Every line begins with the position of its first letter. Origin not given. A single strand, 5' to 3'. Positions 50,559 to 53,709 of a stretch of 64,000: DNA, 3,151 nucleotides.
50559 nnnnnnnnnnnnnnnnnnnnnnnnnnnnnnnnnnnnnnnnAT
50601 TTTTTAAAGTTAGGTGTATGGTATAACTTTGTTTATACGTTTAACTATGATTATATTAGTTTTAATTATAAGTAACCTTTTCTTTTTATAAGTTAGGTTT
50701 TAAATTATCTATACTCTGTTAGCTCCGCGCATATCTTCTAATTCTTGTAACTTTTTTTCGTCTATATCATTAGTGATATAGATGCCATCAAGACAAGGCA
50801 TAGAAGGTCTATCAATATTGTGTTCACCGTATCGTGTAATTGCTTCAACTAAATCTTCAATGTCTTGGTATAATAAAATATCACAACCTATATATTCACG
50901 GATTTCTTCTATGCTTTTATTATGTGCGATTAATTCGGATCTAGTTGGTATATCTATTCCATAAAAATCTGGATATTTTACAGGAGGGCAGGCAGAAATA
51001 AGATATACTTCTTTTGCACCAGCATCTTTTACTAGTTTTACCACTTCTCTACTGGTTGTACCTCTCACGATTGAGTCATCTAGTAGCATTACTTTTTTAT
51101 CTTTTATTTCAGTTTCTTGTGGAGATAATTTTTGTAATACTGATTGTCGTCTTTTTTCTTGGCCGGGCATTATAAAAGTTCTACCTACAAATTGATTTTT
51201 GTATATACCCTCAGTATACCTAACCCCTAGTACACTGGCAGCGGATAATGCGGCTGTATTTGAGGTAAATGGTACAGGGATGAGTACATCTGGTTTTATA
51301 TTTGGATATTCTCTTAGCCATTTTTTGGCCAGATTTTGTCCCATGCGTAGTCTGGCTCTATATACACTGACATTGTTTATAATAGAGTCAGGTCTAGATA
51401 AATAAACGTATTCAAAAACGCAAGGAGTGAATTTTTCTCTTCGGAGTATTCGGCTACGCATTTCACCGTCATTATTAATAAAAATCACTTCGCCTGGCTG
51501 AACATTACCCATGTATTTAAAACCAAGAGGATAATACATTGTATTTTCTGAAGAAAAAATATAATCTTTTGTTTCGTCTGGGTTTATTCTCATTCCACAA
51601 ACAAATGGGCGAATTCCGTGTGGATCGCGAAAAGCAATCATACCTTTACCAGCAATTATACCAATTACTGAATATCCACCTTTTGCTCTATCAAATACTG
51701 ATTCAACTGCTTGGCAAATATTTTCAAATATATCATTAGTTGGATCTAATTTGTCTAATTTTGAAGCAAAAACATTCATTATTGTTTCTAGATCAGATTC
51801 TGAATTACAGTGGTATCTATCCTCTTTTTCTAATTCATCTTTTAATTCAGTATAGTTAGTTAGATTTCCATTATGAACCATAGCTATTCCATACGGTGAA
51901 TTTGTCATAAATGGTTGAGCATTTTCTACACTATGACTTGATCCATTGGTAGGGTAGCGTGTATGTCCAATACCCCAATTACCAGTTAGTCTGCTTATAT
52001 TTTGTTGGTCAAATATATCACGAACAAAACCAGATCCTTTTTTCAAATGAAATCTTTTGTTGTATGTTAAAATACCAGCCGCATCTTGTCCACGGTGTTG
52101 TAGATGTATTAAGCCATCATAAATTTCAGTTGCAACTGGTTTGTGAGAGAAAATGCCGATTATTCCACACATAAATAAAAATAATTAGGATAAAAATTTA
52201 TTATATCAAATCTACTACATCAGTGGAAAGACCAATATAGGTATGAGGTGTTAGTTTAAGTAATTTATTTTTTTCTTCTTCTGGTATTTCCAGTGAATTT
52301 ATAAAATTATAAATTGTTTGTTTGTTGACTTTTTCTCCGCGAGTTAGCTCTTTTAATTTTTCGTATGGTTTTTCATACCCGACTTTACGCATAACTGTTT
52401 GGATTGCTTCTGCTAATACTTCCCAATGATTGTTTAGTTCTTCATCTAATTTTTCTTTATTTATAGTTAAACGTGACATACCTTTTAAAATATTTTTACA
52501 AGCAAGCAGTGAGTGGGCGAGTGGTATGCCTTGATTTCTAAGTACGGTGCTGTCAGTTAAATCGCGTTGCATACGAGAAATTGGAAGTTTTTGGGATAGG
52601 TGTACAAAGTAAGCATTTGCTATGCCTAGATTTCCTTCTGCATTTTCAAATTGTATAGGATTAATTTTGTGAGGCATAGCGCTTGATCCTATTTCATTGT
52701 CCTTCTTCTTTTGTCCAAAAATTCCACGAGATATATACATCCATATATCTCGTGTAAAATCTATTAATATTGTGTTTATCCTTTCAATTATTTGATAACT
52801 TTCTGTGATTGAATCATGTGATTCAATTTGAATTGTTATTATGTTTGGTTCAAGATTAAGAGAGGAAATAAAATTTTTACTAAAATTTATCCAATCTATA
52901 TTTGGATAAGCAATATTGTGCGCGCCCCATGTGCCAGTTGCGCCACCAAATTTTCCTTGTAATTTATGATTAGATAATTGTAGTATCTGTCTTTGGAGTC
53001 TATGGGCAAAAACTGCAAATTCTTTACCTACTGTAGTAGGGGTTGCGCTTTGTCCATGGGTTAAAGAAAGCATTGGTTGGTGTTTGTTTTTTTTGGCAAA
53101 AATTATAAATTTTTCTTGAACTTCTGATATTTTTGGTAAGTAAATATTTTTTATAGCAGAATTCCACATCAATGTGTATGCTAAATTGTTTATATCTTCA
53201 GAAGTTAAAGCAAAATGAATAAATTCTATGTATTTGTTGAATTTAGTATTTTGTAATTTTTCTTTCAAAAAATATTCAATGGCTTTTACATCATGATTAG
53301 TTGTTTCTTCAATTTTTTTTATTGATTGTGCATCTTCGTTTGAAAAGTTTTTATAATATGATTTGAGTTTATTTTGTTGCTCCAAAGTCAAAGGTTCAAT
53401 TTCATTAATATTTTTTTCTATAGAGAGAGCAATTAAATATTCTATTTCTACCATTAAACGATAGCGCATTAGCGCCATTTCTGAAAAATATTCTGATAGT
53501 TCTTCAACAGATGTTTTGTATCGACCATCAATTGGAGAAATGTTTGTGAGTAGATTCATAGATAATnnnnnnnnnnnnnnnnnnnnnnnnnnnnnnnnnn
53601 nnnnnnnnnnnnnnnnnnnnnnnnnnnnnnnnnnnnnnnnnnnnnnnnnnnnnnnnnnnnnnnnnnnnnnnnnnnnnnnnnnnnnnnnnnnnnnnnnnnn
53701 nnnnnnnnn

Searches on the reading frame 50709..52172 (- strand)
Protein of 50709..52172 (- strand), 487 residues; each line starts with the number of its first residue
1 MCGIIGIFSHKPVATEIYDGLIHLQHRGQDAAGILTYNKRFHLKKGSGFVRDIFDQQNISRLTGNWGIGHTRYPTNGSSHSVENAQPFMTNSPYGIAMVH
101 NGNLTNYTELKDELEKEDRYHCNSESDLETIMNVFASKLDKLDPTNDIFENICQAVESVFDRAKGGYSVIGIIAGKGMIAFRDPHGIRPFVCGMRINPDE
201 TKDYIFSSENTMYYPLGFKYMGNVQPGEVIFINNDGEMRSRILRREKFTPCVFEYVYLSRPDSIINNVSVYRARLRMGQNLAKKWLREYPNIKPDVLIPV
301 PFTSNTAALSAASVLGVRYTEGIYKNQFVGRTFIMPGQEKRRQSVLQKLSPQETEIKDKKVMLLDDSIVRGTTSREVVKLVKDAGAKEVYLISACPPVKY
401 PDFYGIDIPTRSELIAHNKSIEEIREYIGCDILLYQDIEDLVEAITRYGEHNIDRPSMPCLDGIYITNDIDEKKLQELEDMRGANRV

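Call 8: search_protein_families(library=ncbifam, proteins=[window:50709-52172:-], max_evalue=0.00001)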
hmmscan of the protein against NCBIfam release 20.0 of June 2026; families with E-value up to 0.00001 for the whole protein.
window:50709-52172:- (487 aa): 6 families
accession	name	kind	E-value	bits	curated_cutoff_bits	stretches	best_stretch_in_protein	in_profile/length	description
TIGR01134.1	purF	equivalog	3.1e-135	451.9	350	1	2-465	1-431/432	amidophosphoribosyltransferase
NF001484.0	PRK00331.1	subfamily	5.7e-31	107.6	381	1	1-174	1-165/601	isomerizing glutamine--fructose-6-phosphate transaminase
TIGR01135.1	glmS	equivalog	3.7e-27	95.1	418.05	1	2-170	1-160/607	glutamine--fructose-6-phosphate transaminase (isomerizing)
TIGR01536.1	asn_synth_AEB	equivalog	3.7e-12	46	267.1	1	2-210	1-163/517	asparagine synthase (glutamine-hydrolyzing)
NF006949.0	PRK09431.1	equivalog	1.7e-07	30.2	499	0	84-228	59-179/554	asparagine synthase B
TIGR03104.1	trio_amidotrans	equivalog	1.5e-06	26.8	570.1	1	64-135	41-108/589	N-acetylglutaminylglutamine amidotransferase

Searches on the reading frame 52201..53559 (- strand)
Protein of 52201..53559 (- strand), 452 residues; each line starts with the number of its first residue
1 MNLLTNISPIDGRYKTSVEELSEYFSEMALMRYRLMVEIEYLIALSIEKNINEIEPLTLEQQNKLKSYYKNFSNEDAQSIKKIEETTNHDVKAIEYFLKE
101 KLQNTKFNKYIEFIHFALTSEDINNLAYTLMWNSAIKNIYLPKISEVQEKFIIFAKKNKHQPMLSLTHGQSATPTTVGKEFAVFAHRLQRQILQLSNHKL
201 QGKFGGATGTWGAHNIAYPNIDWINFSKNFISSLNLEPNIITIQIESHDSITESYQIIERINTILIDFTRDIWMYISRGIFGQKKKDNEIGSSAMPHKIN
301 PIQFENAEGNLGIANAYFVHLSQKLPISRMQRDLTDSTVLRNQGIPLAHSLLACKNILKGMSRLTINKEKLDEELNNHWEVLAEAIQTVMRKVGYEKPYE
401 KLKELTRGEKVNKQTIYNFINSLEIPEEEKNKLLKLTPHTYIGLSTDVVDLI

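Call 8: search_protein_families(library=ncbifam, proteins=[window:52201-53559:-], max_evalue=0.00001)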
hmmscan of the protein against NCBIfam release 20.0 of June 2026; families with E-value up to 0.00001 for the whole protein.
window:52201-53559:- (452 aa): 10 families
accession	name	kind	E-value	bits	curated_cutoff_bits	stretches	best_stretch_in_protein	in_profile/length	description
NF006764.0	PRK09285.1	equivalog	1.7e-200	666.2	446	1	3-450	5-453/456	adenylosuccinate lyase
TIGR00928.1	purB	equivalog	1.4e-113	380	326.2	1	10-450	1-433/436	adenylosuccinate lyase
TIGR02426.1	protocat_pcaB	equivalog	3.6e-22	78.7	355.75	1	76-305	56-279/338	3-carboxy-cis,cis-muconate cycloisomerase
NF006500.1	PRK08937.2-4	subfamily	4.1e-22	78.6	626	1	101-451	88-441/448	adenylosuccinate lyase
NF006554.0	PRK09053.1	equivalog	4.1e-16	58.8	595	1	112-418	101-407/453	3-carboxy-cis,cis-muconate cycloisomerase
NF052536.2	CoM_syn_XcbD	exception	3.5e-15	55.7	600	1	73-302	64-287/443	3-sulfopropionylcysteine synthase XcbD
NF004631.0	PRK05975.1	equivalog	4.7e-14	52.1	371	1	20-305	19-286/352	3-carboxy-cis,cis-muconate cycloisomerase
TIGR00979.1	fumC_II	equivalog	3.1e-10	39.4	664.75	1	120-306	137-329/458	class II fumarate hydratase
TIGR00838.1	argH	equivalog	7.3e-08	31.8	279.5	1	12-394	4-376/455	argininosuccinate lyase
NF008909.0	PRK12273.1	subfamily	2.6e-06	26.6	510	1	141-307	163-335/474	aspartate ammonia-lyase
